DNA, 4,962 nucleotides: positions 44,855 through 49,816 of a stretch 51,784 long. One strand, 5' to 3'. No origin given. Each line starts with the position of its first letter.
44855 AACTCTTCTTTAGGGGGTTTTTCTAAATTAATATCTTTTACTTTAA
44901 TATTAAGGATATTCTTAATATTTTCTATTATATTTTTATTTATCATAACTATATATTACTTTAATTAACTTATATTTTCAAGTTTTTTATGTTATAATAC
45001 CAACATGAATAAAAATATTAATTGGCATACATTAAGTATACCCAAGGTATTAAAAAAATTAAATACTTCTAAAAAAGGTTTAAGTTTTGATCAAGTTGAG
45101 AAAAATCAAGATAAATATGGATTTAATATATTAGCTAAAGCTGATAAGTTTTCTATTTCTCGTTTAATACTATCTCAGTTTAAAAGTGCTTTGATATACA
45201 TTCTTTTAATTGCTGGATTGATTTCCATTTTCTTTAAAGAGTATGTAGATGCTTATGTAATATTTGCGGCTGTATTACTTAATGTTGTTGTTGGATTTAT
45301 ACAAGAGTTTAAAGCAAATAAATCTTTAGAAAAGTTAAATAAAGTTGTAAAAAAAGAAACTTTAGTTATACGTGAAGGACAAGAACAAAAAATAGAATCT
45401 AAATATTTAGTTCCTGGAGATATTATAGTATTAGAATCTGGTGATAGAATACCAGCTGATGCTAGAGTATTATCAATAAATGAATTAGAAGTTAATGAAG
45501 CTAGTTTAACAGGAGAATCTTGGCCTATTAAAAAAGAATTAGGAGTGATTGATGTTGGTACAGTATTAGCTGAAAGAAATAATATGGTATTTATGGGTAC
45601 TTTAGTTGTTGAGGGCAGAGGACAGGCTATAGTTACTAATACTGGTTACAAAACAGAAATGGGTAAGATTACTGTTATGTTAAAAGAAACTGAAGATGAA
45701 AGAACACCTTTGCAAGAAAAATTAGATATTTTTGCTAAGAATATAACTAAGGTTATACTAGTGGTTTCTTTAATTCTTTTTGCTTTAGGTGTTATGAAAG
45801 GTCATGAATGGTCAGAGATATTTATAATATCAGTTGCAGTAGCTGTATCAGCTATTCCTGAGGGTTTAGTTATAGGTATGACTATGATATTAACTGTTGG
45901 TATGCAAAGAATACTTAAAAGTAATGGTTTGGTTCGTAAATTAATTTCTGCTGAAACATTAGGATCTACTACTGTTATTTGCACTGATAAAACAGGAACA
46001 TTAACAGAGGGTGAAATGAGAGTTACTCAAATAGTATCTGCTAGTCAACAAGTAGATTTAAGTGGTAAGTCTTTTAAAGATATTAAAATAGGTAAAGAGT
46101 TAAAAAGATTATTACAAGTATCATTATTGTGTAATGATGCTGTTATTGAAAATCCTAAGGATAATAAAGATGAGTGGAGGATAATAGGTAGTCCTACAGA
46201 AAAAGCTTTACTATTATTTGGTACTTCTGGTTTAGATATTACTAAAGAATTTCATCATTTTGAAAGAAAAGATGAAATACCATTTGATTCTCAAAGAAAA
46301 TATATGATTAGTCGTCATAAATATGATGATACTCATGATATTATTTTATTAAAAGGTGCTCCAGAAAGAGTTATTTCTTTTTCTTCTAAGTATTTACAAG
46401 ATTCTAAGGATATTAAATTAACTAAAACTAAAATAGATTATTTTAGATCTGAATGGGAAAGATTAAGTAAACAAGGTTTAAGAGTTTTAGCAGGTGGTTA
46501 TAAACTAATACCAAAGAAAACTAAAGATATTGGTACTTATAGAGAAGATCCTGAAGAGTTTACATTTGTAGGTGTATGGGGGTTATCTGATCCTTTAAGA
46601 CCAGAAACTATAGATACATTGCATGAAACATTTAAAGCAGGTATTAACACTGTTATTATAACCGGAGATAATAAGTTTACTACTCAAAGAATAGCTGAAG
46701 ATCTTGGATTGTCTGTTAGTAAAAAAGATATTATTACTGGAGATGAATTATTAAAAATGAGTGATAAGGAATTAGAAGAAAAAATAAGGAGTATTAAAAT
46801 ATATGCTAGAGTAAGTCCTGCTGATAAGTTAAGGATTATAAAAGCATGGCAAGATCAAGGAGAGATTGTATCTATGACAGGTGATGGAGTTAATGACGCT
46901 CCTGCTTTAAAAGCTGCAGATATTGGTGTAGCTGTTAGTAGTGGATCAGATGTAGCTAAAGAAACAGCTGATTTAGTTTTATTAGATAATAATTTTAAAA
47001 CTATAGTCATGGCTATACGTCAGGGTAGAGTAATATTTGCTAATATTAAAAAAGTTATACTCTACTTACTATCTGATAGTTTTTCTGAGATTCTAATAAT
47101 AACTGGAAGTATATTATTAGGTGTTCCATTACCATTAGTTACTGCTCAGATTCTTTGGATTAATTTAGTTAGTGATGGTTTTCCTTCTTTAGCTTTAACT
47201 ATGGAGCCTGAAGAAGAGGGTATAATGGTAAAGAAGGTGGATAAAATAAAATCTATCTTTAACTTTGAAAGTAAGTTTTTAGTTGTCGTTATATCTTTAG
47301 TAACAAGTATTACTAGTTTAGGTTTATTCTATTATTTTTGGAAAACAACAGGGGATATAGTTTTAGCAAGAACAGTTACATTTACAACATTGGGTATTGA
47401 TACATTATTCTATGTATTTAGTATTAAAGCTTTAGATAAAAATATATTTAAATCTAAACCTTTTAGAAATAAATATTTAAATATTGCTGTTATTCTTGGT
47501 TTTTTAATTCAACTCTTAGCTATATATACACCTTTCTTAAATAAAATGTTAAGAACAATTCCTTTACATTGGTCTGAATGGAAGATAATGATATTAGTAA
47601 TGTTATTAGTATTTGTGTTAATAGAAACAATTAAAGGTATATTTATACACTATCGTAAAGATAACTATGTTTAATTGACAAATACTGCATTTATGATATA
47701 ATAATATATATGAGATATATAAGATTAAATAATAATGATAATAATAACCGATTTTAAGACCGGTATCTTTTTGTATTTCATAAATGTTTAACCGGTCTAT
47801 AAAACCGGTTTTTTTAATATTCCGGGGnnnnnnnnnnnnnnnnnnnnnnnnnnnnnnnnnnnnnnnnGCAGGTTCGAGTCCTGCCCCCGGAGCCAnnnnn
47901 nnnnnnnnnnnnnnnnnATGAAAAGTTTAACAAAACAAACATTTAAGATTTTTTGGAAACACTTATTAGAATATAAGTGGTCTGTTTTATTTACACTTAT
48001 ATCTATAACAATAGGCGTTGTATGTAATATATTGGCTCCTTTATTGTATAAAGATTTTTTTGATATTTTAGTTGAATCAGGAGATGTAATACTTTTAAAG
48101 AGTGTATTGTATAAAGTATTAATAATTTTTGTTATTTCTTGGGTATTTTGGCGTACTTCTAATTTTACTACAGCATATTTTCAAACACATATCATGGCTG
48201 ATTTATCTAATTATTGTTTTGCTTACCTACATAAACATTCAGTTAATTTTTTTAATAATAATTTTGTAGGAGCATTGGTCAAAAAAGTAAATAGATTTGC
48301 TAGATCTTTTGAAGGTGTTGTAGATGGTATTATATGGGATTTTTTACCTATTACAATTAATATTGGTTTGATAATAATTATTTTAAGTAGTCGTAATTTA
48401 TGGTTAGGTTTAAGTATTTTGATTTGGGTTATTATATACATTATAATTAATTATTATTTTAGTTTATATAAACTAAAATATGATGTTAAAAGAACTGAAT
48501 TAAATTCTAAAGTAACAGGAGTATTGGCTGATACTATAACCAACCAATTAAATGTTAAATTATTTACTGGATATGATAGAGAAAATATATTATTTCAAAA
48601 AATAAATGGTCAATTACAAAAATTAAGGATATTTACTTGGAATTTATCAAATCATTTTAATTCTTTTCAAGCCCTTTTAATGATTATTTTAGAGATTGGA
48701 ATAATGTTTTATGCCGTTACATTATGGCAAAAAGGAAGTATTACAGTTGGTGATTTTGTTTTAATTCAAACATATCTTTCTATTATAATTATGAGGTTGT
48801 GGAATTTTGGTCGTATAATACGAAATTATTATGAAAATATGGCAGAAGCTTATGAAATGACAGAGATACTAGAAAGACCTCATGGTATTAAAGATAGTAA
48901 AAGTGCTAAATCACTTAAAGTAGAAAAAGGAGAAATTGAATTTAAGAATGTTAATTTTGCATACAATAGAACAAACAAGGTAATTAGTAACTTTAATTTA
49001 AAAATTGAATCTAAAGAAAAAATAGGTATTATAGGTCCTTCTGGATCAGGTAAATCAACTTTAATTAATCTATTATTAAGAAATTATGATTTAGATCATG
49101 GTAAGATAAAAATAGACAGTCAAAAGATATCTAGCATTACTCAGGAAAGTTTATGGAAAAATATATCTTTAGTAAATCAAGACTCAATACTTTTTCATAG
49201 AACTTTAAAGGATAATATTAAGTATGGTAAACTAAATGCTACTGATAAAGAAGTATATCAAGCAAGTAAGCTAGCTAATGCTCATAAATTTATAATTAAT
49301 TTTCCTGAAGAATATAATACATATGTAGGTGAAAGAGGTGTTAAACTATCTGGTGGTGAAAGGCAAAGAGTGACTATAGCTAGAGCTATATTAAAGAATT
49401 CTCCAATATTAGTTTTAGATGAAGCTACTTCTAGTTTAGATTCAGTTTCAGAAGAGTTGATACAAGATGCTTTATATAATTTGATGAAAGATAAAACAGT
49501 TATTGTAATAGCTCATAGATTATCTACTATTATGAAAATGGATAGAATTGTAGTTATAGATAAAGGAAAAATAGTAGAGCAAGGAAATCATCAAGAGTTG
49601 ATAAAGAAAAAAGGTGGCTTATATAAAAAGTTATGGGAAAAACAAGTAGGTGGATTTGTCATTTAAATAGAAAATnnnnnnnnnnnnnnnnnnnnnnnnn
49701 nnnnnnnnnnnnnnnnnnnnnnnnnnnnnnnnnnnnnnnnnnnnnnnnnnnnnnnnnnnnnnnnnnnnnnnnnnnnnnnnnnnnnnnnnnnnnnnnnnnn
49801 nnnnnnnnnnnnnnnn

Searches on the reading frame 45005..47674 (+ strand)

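Call 45: search_protein_families(library=ncbifam, proteins=[window:45005-47674:+], max_evalue=0.00001)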
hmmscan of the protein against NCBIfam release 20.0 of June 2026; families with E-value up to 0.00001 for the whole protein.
window:45005-47674:+ (889 aa): 22 families
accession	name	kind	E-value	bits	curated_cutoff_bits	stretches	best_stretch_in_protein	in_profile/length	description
TIGR01522.1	ATPase-IIA2_Ca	equivalog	3.6e-193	643.7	798.3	1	7-877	4-847/854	calcium-transporting P-type ATPase, PMR1-type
TIGR01116.1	ATPase-IIA1_Ca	equivalog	5.6e-165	550.6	703.4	1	55-877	1-795/799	calcium-translocating P-type ATPase, SERCA-type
TIGR01106.1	ATPase-IIC_X-K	subfamily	1.4e-128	430.3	946.1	2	5-569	15-607/997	Na,H/K antiporter P-type ATPase subunit alpha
TIGR01517.1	ATPase-IIB_Ca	equivalog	3e-125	419.4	507.05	1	15-877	44-877/882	calcium-translocating P-type ATPase, PMCA-type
TIGR01523.1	ATPase-IID_K-Na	equivalog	1e-121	407.4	645.05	3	365-882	429-991/997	potassium/sodium efflux P-type ATPase, fungal-type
TIGR01524.1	ATPase-IIIB_Mg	equivalog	2.1e-112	376.6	610.75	1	14-882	22-862/867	magnesium-translocating P-type ATPase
TIGR01647.1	ATPase-IIIA_H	equivalog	2.7e-107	359.8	615.5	1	25-738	1-651/755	plasma-membrane proton-efflux P-type ATPase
NF011702.0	PRK15122.1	subfamily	4.1e-99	332.8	975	1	11-883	35-902/907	magnesium-translocating P-type ATPase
TIGR01494.1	ATPase_P-type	subfamily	4.9e-90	302.3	62.3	3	85-349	1-238/478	HAD-IC family P-type ATPase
TIGR01525.1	ATPase-IB_hvy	subfamily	6.5e-76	256.4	346.25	3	67-348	5-274/560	heavy metal translocating P-type ATPase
TIGR01657.1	P-ATPase-V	hypoth_equivalog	3e-71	240.3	618.25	2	14-578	129-706/1055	ATP13A2 family polyamine export P-type ATPase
TIGR01511.1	ATPase-IB1_Cu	subfamily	1.8e-57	195.5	397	3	74-349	40-288/542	copper-translocating P-type ATPase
TIGR01512.1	ATPase-IB2_Cd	subfamily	7.8e-57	193.1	313.5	2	66-346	4-258/494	cadmium family heavy metal-translocating P-type ATPase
NF008262.1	PRK11033.1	equivalog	3.4e-54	184.5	1005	2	62-348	177-451/731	zinc/cadmium/mercury/lead-transporting ATPase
NF033775.1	P_type_ZntA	exception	1.3e-46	159.3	1240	2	81-347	197-455/732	Zn(II)/Cd(II)/Pb(II) translocating P-type ATPase ZntA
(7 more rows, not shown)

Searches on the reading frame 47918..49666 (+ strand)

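Call 45: search_protein_families(library=ncbifam, proteins=[window:47918-49666:+], max_evalue=0.00001)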
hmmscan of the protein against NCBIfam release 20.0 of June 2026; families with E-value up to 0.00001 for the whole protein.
window:47918-49666:+ (582 aa): 185 families (the best 25 are shown)
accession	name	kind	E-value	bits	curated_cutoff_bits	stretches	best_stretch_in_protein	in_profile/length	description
TIGR02203.1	MsbA_lipidA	equivalog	1.5e-110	370.3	602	1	9-575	2-568/572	lipid A export permease/ATP-binding protein MsbA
NF052233.1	CphA_assoc_ABC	equivalog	1e-108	364.7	880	1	13-576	176-743/766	cyanophycin metabolism-associated ABC transporter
TIGR02204.1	MsbA_rel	hypoth_equivalog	2.5e-106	356.6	780.4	1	8-576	5-575/576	ABC transporter, permease/ATP-binding protein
NF010178.0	PRK13657.1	equivalog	1.1e-103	347.8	733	1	34-572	32-566/588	glucan ABC transporter ATP-binding protein/ permease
TIGR01846.1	type_I_sec_HlyB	subfamily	3e-96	323.3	725.55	1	9-578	125-694/694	type I secretion system permease/ATPase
NF045513.1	HepA_fam_ABC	equivalog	4e-94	316.2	725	1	46-570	77-604/610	heterocyst formation ABC transporter subunit HepA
NF008381.0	PRK11176.1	equivalog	1.5e-89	301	867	1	5-578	9-581/582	lipid A ABC transporter ATP-binding protein/permease MsbA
TIGR00958.1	3a01208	subfamily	1.6e-88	297.8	874.6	1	19-572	158-710/711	antigen peptide transporter 2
TIGR01192.1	chvA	subfamily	4.6e-88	296.3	585.4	1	13-572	11-567/585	glucan export ABC transporter ATP-binding protein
TIGR03375.1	type_I_sec_LssB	subfamily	2.1e-82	277.5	693.1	1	41-564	169-691/696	type I secretion system permease/ATPase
TIGR03796.1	NHLM_micro_ABC1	equivalog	3.4e-82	276.8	853.3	1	6-572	139-708/710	NHLP family bacteriocin export ABC transporter peptidase/permease/ATPase subunit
TIGR03797.1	NHLM_micro_ABC2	equivalog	3.6e-77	260.4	709.4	1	15-576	130-685/686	NHLP bacteriocin export ABC transporter permease/ATPase subunit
TIGR01193.1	bacteriocin_ABC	subfamily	1.5e-74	251.8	523.85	1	5-573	140-706/708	peptide cleavage/export ABC transporter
NF008364.0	PRK11160.1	equivalog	4.3e-73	246.8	630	1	146-573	145-572/575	heme ABC transporter ATP-binding protein/permease CydC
NF008055.0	PRK10789.1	equivalog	4.9e-69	233.3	845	1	51-576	50-571/590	SmdA family multidrug ABC transporter permease/ATP-binding protein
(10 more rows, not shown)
